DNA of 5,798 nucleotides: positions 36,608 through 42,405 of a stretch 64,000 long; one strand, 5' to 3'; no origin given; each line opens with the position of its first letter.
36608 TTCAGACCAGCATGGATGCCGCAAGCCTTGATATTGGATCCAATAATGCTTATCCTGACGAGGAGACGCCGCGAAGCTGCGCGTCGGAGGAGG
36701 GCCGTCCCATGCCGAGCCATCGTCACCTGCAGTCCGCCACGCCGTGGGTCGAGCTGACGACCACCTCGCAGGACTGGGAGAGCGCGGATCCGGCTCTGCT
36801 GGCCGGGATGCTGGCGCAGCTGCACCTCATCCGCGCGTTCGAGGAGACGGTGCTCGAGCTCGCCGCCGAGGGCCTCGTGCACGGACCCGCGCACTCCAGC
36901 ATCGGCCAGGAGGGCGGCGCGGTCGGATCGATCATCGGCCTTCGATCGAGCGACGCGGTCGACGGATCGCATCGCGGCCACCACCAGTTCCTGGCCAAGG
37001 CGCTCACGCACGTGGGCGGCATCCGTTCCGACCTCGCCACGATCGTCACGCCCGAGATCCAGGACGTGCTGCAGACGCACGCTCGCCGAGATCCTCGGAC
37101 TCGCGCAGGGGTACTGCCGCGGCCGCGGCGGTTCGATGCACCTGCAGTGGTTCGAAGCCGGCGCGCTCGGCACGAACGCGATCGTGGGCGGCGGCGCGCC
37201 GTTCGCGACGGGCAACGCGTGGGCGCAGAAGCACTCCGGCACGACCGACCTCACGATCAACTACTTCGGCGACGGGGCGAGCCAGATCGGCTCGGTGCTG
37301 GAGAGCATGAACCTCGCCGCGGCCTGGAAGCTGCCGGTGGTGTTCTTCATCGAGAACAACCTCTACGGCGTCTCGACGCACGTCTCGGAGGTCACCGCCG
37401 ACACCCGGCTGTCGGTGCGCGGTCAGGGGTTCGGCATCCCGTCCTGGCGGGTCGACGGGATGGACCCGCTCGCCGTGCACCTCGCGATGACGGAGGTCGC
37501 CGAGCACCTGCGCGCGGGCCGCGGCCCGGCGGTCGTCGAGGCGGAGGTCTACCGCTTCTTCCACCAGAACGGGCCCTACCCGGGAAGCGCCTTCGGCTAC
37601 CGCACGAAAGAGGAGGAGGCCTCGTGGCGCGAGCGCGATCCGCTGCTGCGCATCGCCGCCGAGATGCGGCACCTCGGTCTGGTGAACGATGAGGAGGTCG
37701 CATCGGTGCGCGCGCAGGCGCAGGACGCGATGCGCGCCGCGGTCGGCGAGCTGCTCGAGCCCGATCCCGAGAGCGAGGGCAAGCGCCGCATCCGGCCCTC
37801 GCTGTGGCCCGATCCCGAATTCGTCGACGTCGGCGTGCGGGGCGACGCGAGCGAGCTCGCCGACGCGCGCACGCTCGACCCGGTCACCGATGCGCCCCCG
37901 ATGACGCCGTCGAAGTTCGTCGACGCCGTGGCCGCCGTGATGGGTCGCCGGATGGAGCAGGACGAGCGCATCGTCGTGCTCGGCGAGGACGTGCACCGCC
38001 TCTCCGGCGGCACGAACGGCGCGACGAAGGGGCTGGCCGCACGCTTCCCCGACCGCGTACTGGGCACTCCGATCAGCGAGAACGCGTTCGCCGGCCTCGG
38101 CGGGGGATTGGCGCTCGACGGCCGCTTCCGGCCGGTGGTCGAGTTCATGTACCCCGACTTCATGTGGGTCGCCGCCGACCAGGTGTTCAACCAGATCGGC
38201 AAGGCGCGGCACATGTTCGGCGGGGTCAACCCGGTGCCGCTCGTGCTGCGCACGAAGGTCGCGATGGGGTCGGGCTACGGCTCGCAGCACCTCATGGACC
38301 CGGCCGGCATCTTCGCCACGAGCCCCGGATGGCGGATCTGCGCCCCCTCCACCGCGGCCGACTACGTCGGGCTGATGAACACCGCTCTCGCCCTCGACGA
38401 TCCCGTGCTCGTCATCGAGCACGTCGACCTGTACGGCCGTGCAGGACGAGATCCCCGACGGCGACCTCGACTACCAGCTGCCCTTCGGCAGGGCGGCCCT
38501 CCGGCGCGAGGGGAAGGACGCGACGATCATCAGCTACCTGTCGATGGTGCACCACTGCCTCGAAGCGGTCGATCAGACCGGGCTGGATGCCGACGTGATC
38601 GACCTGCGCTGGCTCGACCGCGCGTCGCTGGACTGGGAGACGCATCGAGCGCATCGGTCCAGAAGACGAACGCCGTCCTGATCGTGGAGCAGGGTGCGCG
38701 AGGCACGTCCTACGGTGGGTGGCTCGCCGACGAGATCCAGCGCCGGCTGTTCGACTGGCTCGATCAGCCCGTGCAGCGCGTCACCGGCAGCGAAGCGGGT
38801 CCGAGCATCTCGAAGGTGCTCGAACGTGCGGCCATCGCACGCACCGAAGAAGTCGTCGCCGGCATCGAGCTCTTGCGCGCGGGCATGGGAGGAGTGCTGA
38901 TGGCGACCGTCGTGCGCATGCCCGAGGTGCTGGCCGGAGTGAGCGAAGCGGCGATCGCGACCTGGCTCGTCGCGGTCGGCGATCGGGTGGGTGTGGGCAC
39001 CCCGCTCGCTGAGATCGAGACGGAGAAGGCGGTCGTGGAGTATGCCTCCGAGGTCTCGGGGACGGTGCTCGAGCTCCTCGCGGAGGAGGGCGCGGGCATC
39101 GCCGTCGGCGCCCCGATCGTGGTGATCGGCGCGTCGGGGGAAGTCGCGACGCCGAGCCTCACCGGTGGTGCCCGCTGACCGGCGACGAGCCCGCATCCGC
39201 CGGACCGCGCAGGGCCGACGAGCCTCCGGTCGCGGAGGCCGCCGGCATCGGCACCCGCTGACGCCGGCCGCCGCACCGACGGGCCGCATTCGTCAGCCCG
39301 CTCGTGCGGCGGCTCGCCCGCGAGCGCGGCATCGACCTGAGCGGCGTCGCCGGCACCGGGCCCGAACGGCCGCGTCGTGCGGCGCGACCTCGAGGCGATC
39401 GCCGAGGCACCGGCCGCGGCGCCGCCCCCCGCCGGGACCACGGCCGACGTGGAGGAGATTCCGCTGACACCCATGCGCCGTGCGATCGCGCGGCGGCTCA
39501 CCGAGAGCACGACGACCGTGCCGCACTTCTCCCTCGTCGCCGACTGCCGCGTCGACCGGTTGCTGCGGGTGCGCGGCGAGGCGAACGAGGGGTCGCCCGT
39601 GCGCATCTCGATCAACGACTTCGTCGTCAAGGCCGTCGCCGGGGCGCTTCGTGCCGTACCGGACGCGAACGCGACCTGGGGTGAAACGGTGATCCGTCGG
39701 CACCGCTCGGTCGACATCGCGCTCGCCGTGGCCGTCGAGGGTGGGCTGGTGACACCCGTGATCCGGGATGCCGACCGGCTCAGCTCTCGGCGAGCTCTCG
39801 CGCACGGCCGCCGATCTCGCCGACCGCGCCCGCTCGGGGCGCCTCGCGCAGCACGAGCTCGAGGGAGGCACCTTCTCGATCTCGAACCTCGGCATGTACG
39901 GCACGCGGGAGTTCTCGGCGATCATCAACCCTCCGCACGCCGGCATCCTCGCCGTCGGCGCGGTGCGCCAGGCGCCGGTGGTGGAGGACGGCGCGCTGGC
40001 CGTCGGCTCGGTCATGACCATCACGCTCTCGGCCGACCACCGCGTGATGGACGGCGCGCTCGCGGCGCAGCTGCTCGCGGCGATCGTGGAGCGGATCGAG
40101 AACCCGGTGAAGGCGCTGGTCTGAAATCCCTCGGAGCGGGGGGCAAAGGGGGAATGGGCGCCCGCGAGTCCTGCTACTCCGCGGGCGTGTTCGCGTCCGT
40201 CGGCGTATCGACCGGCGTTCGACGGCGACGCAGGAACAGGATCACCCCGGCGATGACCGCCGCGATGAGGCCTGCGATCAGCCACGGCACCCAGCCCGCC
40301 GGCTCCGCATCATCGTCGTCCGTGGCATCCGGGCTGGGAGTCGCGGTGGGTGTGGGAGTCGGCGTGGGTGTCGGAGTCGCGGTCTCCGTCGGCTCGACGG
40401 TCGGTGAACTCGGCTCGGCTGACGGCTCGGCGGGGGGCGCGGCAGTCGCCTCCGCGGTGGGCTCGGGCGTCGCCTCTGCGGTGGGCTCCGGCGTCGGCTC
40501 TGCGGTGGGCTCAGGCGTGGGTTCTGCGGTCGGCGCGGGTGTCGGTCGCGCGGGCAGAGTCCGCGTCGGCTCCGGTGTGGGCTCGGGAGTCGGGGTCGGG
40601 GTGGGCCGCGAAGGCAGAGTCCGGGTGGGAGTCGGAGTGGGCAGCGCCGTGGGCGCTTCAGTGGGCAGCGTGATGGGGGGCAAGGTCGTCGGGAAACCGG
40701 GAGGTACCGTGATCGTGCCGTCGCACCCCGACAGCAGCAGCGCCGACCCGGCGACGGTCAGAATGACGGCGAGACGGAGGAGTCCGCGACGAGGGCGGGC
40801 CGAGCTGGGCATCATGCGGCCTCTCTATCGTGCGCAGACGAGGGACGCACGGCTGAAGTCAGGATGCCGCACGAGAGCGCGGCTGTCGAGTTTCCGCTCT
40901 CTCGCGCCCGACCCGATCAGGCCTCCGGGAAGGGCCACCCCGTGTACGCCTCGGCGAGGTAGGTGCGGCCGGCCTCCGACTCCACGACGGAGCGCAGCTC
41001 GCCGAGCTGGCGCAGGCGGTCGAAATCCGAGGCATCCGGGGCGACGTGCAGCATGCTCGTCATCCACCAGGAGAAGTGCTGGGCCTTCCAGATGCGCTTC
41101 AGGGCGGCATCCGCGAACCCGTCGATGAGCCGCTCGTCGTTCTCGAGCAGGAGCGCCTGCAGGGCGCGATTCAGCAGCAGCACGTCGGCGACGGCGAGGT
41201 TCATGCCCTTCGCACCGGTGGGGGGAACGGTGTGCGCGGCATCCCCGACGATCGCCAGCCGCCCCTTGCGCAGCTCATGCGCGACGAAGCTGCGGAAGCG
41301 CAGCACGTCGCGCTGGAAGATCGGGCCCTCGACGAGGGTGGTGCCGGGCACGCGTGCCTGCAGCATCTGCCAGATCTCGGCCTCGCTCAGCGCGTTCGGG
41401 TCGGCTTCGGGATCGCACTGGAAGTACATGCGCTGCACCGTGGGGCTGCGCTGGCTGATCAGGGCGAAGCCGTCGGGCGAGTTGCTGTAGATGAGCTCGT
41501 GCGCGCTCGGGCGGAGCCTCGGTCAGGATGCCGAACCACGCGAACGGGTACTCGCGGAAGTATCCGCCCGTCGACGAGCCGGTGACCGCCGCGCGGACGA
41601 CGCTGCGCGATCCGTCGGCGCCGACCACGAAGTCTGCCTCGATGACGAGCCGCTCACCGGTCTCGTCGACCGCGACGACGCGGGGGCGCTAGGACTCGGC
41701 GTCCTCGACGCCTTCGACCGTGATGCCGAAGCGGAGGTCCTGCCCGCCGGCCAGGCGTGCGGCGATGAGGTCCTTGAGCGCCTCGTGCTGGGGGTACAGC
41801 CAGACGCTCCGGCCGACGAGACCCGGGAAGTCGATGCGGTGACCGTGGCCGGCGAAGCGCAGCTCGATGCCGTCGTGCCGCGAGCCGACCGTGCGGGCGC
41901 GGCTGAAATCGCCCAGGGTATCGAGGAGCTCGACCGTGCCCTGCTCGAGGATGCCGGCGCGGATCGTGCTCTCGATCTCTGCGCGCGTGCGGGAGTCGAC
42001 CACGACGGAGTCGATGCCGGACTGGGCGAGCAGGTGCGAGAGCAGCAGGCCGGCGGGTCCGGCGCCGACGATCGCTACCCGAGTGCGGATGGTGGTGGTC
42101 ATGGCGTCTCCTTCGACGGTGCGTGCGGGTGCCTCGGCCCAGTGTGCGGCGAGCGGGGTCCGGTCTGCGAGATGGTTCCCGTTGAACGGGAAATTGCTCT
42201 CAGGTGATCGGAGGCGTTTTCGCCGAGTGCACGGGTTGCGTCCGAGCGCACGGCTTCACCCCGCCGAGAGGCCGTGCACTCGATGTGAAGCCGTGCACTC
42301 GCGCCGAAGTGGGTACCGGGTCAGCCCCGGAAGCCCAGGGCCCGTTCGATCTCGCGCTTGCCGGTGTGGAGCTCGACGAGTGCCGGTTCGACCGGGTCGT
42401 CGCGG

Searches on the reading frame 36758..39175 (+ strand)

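Call 57: search_protein_families(library=pfam, proteins=[window:36758-39175:+], max_evalue=0.0001)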
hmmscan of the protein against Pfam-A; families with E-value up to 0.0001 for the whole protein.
window:36758-39175:+ (806 aa): 4 families
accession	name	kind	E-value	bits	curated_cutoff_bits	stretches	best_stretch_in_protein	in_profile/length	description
PF00676.26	E1_dh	-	2.3e-52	178.3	22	1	109-329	66-288/300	Dehydrogenase E1 component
PF02779.29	Transket_pyr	-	7.6e-29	101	27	1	389-559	7-172/174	Transketolase, pyrimidine binding domain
PF00364.28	Biotin_lipoyl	-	1.9e-14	53.6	22.1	1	718-790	2-73/73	Biotin-requiring enzyme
PF02780.25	Transketolase_C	-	1.7e-06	28.4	25.9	1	631-697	55-122/124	Transketolase, C-terminal domain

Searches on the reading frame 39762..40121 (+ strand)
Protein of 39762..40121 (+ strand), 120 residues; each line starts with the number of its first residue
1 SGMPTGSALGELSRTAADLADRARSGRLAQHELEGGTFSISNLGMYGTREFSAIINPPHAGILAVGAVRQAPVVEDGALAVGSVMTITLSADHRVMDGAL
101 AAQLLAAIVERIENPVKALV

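Call 57: search_protein_families(library=pfam, proteins=[window:39762-40121:+], max_evalue=0.0001)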
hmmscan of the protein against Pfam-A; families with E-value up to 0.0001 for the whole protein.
window:39762-40121:+ (120 aa): 1 family
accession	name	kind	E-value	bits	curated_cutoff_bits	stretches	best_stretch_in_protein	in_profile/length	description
PF00198.28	2-oxoacid_dh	-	8.3e-40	137.1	23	1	9-119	121-231/232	2-oxoacid dehydrogenases acyltransferase (catalytic domain)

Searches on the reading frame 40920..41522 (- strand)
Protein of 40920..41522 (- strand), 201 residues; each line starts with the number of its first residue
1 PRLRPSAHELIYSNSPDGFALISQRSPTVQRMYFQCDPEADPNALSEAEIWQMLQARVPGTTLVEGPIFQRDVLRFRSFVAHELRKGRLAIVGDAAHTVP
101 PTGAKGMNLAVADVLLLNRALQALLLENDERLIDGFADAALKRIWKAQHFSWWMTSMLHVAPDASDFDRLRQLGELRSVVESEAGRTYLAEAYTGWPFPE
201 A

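Call 57: search_protein_families(library=pfam, proteins=[window:40920-41522:-], max_evalue=0.0001)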
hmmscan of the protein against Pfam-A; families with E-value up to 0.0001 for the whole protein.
window:40920-41522:- (201 aa): 1 family
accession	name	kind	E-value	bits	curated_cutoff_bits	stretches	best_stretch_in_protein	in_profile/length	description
PF01494.25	FAD_binding_3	-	1.2e-27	97.5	22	1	6-150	200-348/349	FAD binding domain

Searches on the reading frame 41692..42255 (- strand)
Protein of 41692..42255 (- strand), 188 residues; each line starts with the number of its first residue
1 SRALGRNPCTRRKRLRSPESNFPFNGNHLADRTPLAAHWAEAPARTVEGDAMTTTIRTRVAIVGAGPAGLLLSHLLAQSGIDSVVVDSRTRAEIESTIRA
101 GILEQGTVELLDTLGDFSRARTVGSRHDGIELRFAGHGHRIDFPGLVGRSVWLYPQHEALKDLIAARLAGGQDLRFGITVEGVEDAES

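Call 57: search_protein_families(library=pfam, proteins=[window:41692-42255:-], max_evalue=0.0001)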
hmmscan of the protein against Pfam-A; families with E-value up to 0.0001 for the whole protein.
window:41692-42255:- (188 aa): 2 families
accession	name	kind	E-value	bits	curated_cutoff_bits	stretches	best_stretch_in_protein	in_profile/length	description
PF01494.25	FAD_binding_3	-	9.6e-26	91.3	22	1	57-185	1-128/349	FAD binding domain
PF13450.12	NAD_binding_8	-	1.6e-05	25.5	21.9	1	62-91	1-30/68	NAD(P)-binding Rossmann-like domain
